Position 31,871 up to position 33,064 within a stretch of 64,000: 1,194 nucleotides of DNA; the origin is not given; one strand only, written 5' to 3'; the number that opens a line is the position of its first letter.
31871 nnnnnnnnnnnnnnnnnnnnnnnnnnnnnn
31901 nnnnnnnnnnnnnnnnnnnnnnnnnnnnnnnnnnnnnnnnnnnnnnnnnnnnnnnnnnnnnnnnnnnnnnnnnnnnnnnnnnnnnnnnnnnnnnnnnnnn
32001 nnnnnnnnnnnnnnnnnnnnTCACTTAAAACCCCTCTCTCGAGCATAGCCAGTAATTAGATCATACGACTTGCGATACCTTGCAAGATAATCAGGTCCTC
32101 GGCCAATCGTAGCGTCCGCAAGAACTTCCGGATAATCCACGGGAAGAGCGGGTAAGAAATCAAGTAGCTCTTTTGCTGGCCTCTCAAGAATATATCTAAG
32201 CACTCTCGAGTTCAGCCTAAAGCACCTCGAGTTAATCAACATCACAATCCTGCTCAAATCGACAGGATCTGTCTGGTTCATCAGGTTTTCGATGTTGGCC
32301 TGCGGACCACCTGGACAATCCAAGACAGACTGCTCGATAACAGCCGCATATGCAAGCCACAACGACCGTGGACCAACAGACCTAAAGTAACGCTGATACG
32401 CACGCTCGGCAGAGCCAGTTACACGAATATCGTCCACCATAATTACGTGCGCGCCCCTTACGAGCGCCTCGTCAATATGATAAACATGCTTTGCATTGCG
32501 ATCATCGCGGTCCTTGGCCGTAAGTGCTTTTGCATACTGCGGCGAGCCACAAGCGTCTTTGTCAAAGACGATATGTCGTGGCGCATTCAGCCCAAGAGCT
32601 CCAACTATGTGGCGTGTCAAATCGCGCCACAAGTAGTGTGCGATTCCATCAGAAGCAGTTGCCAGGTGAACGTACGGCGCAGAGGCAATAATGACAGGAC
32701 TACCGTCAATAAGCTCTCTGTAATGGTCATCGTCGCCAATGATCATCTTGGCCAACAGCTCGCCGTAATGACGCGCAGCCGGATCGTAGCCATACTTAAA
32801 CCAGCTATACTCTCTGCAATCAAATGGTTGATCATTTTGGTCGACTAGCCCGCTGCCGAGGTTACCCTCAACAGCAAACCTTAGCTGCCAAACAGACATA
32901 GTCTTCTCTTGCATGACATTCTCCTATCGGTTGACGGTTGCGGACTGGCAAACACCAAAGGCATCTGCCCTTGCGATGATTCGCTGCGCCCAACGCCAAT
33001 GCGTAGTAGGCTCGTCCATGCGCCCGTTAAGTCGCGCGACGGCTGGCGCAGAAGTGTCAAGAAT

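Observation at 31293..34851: Four-gene PRTase / CitE-like / PRTase / HAD operon lacking the usual ATP-grasp partner, with a DxW HAD motif I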

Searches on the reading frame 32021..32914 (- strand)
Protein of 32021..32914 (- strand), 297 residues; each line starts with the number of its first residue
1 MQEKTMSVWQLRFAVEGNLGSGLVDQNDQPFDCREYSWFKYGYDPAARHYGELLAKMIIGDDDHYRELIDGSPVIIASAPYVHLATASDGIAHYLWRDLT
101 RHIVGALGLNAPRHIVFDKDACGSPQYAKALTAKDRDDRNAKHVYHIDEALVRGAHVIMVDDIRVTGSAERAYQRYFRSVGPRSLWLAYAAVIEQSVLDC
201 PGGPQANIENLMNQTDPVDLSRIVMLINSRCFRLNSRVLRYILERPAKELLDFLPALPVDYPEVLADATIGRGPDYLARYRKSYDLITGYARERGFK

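Call 3: search_protein_families(library=pfam, proteins=[window:32021-32914:-], max_evalue=0.01)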
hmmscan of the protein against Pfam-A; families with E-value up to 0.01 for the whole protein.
window:32021-32914:- (297 aa): 1 family
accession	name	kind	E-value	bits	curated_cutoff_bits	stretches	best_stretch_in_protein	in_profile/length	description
PF15610.12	PRTase_3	-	1.3e-28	100.6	28.7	1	24-271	11-248/264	PRTase ComF-like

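Call 6: search_protein_families(library=ncbifam, proteins=[window:32021-32914:-], max_evalue=0.01)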
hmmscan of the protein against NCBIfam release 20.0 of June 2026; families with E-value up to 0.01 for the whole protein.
window:32021-32914:- (297 aa): 1 family
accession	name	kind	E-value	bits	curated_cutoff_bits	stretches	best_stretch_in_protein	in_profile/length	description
NF008616.0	PRK11595.1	equivalog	0.0066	16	304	1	129-171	164-204/227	DNA utilization protein GntX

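Call 8: find_encoding_contigs(protein=window:32021-32914:-, flank=10000, max_places=6)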
Protein window:32021-32914:- (297 aa): 2 contigs read that carry it; 1 place shown.
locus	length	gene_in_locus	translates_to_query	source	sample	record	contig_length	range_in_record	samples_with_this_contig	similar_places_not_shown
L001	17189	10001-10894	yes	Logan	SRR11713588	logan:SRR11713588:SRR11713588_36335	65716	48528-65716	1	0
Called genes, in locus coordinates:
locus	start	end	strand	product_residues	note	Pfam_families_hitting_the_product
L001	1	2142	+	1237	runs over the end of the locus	PF02811:PHP, PF07733:DNA_pol3_alpha, PF17657:DNA_pol3_finger, PF14579:HHH_6, PF01336:tRNA_anti-codon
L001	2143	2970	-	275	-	PF00188:CAP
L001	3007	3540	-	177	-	PF00588:SpoU_methylase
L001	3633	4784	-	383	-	PF03741:TerC, PF04332:DUF475, PF03741:TerC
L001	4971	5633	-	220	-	-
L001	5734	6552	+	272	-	-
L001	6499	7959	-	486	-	-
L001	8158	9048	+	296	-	PF15610:PRTase_3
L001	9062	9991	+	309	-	PF15617:C-C_Bond_Lyase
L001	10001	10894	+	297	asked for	PF15610:PRTase_3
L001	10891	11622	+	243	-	PF00702:Hydrolase, PF13419:HAD_2, PF13242:Hydrolase_like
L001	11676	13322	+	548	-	PF00437:T2SSE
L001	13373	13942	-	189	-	-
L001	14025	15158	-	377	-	PF00390:malic, PF03949:Malic_M, PF01488:Shikimate_DH (faint)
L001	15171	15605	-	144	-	-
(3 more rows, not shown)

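Call 69: search_solved_structures(query=A7, max_evalue=1, show_alignments=3)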
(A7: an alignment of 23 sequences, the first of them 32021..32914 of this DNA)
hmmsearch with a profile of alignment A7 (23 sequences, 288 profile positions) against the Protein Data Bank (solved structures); distinct sequences matched with E-value up to 1: 81 (the best 60 are shown).
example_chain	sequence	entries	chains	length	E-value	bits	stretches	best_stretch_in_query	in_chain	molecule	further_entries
1qk5_A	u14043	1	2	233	0.00021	23.6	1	138-183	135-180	HYPOXANTHINE-GUANINE PHOSPHORIBOSYLTRANSFERASE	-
1dbr_A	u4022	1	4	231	0.0011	21.2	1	138-183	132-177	HYPOXANTHINE GUANINE XANTHINE PHOSPHORIBOSYLTRANSFERASE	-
1fsg_A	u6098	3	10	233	0.0012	21.1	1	138-183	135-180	HYPOXANTHINE-GUANINE PHOSPHORIBOSYLTRANSFERASE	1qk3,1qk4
6czf_A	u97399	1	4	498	0.0019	20.4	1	121-182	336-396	Amidophosphoribosyltransferase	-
1ecb_A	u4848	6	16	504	0.0019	20.4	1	121-182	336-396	GLUTAMINE PHOSPHORIBOSYLPYROPHOSPHATE AMIDOTRANSFERASE | Amidophosphoribosyltransferase, PurF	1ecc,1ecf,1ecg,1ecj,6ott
8w7d_A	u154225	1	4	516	0.002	20.4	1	121-182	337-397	Amidophosphoribosyltransferase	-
4p81_A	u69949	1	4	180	0.002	20.3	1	142-180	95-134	Ancestral PyrR protein (Orange)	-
1ao0_A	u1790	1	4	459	0.0027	19.9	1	119-177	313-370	GLUTAMINE PHOSPHORIBOSYLPYROPHOSPHATE AMIDOTRANSFERASE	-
1gph_1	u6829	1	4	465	0.0028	19.9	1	119-177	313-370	GLUTAMINE PHOSPHORIBOSYL-PYROPHOSPHATE AMIDOTRANSFERASE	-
4z1o_A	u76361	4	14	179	0.0032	19.7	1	137-181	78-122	Phosphoribosyltransferase | Purine phosphoribosyltransferase (GpT-2)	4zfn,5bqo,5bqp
4p80_A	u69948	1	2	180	0.0035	19.5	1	142-181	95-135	Ancestral PyrR protein (Green)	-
4rqa_A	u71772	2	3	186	0.0045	19.2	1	141-196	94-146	Hypoxanthine phosphoribosyltransferase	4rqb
4p82_A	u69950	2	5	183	0.0061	18.8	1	142-181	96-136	Bifunctional protein PyrR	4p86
1vdm_A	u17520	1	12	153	0.0064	18.7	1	142-183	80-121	purine phosphoribosyltransferase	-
2p1z_A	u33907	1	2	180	0.0071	18.6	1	131-188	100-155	Phosphoribosyltransferase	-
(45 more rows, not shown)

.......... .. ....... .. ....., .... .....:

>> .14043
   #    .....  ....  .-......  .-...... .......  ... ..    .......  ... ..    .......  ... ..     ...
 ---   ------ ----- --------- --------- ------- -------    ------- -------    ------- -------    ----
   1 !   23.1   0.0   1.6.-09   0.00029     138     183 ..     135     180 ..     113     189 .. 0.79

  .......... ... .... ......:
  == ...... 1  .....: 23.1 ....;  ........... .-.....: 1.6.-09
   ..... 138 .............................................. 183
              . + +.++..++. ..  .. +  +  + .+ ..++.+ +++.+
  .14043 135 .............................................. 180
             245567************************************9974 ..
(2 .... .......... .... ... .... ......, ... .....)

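Call 77: predict_structure(alignment_id=A8)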
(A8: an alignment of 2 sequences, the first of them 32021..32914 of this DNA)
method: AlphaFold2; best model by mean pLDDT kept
length: 297 residues; sequences in the alignment: 2
mean_pLDDT: 42.9   pTM: 0.35
mean pLDDT of the five models: 42.9, 42.4, 40.2, 38.0, 28.9
residues with pLDDT >= 90: 1; 70-90: 53; 50-70: 21; < 50: 222
segments of 3 or more residues with pLDDT < 50: 1-217, 229-233
pLDDT, mean of each block of 10 residues (from residue 1): 22 24 32 28 36 39 33 31 27 36 38 33 27 32 27 28 30 37 32 29 36 46 53 57 82 75 76 83 88 78
secondary structure, 60 per line:
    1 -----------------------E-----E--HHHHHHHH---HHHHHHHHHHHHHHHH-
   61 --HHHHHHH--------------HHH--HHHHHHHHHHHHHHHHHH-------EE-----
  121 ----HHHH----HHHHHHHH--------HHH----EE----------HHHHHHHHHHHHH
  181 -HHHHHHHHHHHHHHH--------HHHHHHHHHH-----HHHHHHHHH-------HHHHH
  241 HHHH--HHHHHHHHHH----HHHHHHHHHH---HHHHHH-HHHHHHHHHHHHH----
elements in order: H33-40 H44-59 H63-69 H89-106 H125-128 H133-140 H168-180 H182-196 H205-214 H220-228 H236-244 H247-256 H261-270 H274-279 H281-293

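Call 78: search_protein_families(library=padloc, proteins=[window:32021-32914:-], max_evalue=0.01)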
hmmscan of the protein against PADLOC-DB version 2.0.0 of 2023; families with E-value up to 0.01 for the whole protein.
window:32021-32914:- (297 aa): 0 families

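Call 79: search_protein_families(library=phrogs, proteins=[window:32021-32914:-], max_evalue=0.01)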
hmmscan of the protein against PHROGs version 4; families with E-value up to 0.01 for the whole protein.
window:32021-32914:- (297 aa): 1 family
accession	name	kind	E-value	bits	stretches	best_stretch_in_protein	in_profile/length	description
phrog_13415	-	unknown function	1.2e-13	52.1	1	25-292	14-270/285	-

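Call 80: search_dna_similar(query=window:32021-32914:-, collection=phages, mode=protein, max_evalue=0.001, max_rows=15)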
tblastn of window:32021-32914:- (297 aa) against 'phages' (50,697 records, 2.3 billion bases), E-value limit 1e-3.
Records with a match: 86; places in all: 86; records where one place covers at least 80% of the query: 86.
Best place of each record, by identity: <60% 86.
By first word of the organism name: Escherichia 47; Rhizobium 10; Klebsiella 7; Brevundimonas 5; Caulobacter 4; Campylobacter 4; Justusliebigvirus 3; Xanthomonas 1; Pseudomonas 1; Salmonella 1; and 3 more.
By host as written in the record: Escherichia coli 15; Escherichia coli K-12 MG1655 7; - 6; Brevundimonas pondensis LVF1 4; Escherichia coli K-12 4; Campylobacter jejuni 4; Escherichia sp. 3; Caulobacter crescentus 2; and 33 more.
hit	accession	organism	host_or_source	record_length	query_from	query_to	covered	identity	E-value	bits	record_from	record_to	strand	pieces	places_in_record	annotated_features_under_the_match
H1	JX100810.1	Caulobacter phage CcrColossus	Caulobacter crescentus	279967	25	287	89%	25.0%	2e-8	61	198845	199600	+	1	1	putative phosphoribosyltransferase-like domain protein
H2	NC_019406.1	Caulobacter phage CcrColossus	Caulobacter crescentus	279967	25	287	89%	25.0%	2e-8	61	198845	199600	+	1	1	putative phosphoribosyltransferase-like domain protein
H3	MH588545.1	Caulobacter phage CcrPW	Caulobacter vibrioides CB15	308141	25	287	89%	25.0%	8e-8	59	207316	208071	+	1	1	hypothetical protein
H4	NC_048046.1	Caulobacter phage CcrPW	Caulobacter vibrioides CB15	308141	25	287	89%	25.0%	8e-8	59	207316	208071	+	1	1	hypothetical protein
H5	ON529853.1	Brevundimonas phage vB_BpoS-Bambus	Brevundimonas pondensis LVF1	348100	31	284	86%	24.8%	1e-5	53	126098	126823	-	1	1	hypothetical protein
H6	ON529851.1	Brevundimonas phage vB_BpoS-Marchewka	Brevundimonas pondensis LVF1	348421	31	284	86%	24.8%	1e-5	53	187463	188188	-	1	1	phosphoribosyltransferase-like protein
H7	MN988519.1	Rhizobium phage RHph_I1_18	Rhizobium phaseoli I1_18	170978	28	287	88%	24.1%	1e-10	68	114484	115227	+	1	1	phosphoribosyltransferase-like protein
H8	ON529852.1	Brevundimonas phage vB_BpoS-Kabachok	Brevundimonas pondensis LVF1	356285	31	284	86%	24.4%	9e-6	53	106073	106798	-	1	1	phosphoribosyltransferase-like protein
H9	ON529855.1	Brevundimonas phage vB_BpoS-Domovoi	Brevundimonas pondensis EIF1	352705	31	284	86%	24.4%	1e-5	52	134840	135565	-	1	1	phosphoribosyltransferase-like protein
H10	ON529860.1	Brevundimonas phage vB_BpoS-Papperlapapp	Brevundimonas pondensis LVF1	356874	31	284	86%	24.4%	1e-5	52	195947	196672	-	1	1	phosphoribosyltransferase-like protein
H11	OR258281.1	Xanthomonas phage XaC1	Xanthomonas vesicatoria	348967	30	288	87%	23.3%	5e-12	72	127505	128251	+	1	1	hypothetical protein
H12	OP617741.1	Klebsiella phage KP13-16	Klebsiella pneumoniae KP13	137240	30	290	88%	21.9%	4e-8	60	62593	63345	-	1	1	hypothetical protein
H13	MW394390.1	Klebsiella phage vB_KpM_FBKp34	Klebsiella pneumoniae K6453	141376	30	290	88%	21.9%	5e-8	60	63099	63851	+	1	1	hypothetical protein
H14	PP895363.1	Klebsiella phage FKP3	Klebsiella pneumoniae CG258-ST307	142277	31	290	88%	21.9%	1e-8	62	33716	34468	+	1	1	Zot-like toxin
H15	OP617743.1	Klebsiella phage KP13-26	Klebsiella pneumoniae KP13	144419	31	287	87%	22.1%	2e-8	61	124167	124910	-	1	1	hypothetical protein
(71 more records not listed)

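Call 81: search_dna_similar(query=window:32021-32914:-, collection=plasmids, mode=protein, max_evalue=0.001, max_rows=15)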
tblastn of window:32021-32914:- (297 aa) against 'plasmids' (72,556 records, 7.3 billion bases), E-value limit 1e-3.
Records with a match: 14; places in all: 14; records where one place covers at least 80% of the query: 13.
Best place of each record, by identity: <60% 14.
By first word of the organism name: Rhizobium 12; Hymenobacter 1; Sinorhizobium 1.
By predicted mobility (MOB-suite, as given by PLSDB): conjugative 8; non-mobilizable 6.
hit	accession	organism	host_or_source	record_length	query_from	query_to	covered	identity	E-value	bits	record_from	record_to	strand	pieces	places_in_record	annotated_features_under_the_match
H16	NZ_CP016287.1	Rhizobium leguminosarum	Vavilovia formosa,cell culture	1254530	28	287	88%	26.7%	9e-7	58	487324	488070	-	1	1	record has no annotation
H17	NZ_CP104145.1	Rhizobium sullae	Sulla coronaria,cell culture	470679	27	291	85%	27.0%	4e-7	80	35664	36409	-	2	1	phosphoribosyltransferase family protein | hypothetical protein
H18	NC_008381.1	Rhizobium johnstonii 3841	-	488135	28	291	89%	25.7%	1e-9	66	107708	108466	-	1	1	phosphoribosyltransferase family protein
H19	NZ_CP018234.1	Rhizobium leguminosarum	Vavilovia formosa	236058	28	287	88%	26.1%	1e-7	60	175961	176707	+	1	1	phosphoribosyltransferase family protein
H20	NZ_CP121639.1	Rhizobium leguminosarum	Trifolium ambiguum,cell culture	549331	28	287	88%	25.7%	3e-8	62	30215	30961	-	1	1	phosphoribosyltransferase family protein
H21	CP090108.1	Rhizobium leguminosarum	Trifolium ambiguum,Cell culture,Plant ...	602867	28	287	88%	25.7%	3e-8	62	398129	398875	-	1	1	phosphoribosyltransferase family protein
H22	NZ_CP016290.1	Rhizobium leguminosarum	Vavilovia formosa,cell culture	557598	28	287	88%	25.7%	4e-7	59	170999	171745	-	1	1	phosphoribosyltransferase family protein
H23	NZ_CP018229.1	Rhizobium leguminosarum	Vavilovia formosa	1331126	28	287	88%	25.7%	4e-7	59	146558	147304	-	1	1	record has no annotation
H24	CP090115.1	Rhizobium leguminosarum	Trifolium ambiguum,Cell culture,Plant ...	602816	27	287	84%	26.9%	4e-5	73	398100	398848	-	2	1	phosphoribosyltransferase family protein (x2)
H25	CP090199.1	Rhizobium leguminosarum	Trifolium ambiguum,Cell culture,nodule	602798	27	287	84%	26.9%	4e-5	73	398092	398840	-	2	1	phosphoribosyltransferase family protein (x2)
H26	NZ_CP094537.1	Hymenobacter monticola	Single cell,a pond on the Huanglong ...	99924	15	296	95%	23.6%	3e-9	65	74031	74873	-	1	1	phosphoribosyltransferase family protein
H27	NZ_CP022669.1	Rhizobium leguminosarum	single cell,root nodules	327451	28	287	88%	25.4%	4e-8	62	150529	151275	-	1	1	phosphoribosyltransferase family protein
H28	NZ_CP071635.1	Rhizobium sp. NZLR1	lentil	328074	28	287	88%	25.4%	4e-8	62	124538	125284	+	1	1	phosphoribosyltransferase family protein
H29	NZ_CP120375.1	Sinorhizobium garamanticum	Argyrolobium uniflorum,Cell culture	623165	28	254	76%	25.0%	4e-6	56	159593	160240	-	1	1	phosphoribosyltransferase family protein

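Call 82: get_annotated_region(hit=H1, flank=5000)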
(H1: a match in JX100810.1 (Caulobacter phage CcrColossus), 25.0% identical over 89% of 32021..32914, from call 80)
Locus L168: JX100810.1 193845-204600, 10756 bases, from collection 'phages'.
description: Caulobacter phage CcrColossus, complete genome.
organism: Caulobacter phage CcrColossus (NCBI taxid 1211640)
taxonomy: Viruses; Duplodnaviria; Heunggongvirae; Uroviricota; Caudoviricetes; Dolichocephalovirinae; Colossusvirus; Colossusvirus colossus
host: Caulobacter crescentus; source: surface water; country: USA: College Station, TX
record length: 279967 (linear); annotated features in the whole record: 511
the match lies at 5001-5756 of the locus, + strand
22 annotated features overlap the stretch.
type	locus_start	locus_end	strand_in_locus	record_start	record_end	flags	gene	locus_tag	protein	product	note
CDS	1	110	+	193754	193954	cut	-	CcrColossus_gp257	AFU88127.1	hypothetical protein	-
CDS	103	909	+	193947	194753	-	-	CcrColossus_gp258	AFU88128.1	hypothetical protein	-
CDS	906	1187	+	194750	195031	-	-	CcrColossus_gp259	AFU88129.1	hypothetical protein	-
CDS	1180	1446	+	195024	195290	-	-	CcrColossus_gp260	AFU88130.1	hypothetical protein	-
CDS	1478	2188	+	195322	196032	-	-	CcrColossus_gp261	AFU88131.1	hypothetical protein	-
CDS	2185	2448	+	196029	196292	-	-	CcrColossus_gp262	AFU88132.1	hypothetical protein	-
CDS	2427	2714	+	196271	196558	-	-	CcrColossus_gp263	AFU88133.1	hypothetical protein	-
CDS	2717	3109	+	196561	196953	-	-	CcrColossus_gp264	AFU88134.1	hypothetical protein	-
CDS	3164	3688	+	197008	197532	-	-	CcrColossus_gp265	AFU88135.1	DUF262 protein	-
CDS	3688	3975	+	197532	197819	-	-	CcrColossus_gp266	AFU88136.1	hypothetical protein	-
CDS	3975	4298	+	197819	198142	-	-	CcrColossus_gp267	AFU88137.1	hypothetical protein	-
CDS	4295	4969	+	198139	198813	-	-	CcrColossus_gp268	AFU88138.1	putative dehalogenase hydrolase-like protein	-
CDS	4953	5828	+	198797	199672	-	-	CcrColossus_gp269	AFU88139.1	putative phosphoribosyltransferase-like domain protein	-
CDS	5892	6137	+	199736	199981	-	-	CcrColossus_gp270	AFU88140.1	hypothetical protein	-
CDS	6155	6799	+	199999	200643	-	-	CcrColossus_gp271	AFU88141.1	hypothetical protein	-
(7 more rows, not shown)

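Call 83: get_annotated_region(hit=H18, flank=6000)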
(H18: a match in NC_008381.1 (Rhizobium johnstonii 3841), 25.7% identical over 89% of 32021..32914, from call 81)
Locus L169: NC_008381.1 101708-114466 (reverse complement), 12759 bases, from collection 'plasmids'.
description: Rhizobium johnstonii 3841 plasmid pRL10, complete sequence
organism: Rhizobium johnstonii 3841 (NCBI taxid 216596)
taxonomy: Bacteria; Pseudomonadota; Alphaproteobacteria; Hyphomicrobiales; Rhizobiaceae; Rhizobium; Rhizobium johnstonii; Rhizobium johnstonii 3841
host: -; source: -; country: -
typing (MOB-suite, as given by PLSDB): conjugative; replicon rep_cluster_841; relaxase MOBQ; mating-pair formation MPF_T
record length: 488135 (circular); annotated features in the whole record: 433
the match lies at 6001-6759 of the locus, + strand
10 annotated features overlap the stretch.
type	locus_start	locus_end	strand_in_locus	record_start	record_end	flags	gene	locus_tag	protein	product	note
CDS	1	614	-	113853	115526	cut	-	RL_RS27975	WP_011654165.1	acyl CoA:acetate/3-ketoacid CoA transferase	-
CDS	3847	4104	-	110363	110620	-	-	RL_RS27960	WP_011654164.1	hypothetical protein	-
CDS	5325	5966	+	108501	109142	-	-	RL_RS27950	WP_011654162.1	HAD family hydrolase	-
CDS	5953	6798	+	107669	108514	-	-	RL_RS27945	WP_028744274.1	phosphoribosyltransferase family protein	-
CDS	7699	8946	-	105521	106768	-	repA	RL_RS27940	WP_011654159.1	plasmid partitioning protein RepA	-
CDS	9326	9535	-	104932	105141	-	-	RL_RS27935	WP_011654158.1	hypothetical protein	-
CDS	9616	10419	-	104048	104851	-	-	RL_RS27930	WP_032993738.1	hypothetical protein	-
CDS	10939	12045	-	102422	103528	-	phaC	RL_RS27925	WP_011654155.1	class III poly(R)-hydroxyalkanoic acid synthase subunit PhaC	-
CDS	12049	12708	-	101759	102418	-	-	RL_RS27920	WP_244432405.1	poly(R)-hydroxyalkanoic acid synthase subunit PhaE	-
CDS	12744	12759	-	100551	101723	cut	-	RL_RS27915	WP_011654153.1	iron-containing alcohol dehydrogenase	-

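Call 87: get_annotated_region(hit=H12, flank=3000)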
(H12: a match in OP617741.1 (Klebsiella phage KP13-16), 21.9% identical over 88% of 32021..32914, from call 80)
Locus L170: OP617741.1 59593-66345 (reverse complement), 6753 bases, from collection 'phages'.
description: Klebsiella phage KP13-16, complete genome.
organism: Klebsiella phage KP13-16 (NCBI taxid 2985658)
taxonomy: Viruses; Duplodnaviria; Heunggongvirae; Uroviricota; Caudoviricetes; Stephanstirmvirinae
host: Klebsiella pneumoniae KP13; source: -; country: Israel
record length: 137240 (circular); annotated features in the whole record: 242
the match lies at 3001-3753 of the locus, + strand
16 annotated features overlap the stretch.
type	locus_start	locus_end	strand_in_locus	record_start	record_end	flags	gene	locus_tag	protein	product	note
CDS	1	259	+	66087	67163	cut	-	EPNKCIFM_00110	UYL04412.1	TelA-like protein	-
CDS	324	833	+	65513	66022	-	-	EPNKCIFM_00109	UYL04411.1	hypothetical protein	-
CDS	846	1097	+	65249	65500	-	-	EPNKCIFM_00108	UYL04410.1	hypothetical protein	-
CDS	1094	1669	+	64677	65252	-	-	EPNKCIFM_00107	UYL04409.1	hypothetical protein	-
CDS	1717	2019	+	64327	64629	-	-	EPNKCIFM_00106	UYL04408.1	hypothetical protein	-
CDS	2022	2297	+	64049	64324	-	-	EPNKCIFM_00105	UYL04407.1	hypothetical protein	-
CDS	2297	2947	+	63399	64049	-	-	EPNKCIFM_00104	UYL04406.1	hypothetical protein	-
CDS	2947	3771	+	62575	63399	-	-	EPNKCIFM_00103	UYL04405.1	hypothetical protein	-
CDS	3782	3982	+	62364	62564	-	-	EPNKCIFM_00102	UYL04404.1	hypothetical protein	-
CDS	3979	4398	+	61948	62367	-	-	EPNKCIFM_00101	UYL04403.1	hypothetical protein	-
CDS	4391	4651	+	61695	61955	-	-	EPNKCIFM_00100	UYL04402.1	hypothetical protein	-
CDS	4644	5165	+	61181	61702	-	-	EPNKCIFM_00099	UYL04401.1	hypothetical protein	-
CDS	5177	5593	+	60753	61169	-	-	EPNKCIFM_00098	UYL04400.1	hypothetical protein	-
CDS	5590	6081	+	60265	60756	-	-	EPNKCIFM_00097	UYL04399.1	hypothetical protein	-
CDS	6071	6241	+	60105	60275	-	-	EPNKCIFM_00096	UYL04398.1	hypothetical protein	-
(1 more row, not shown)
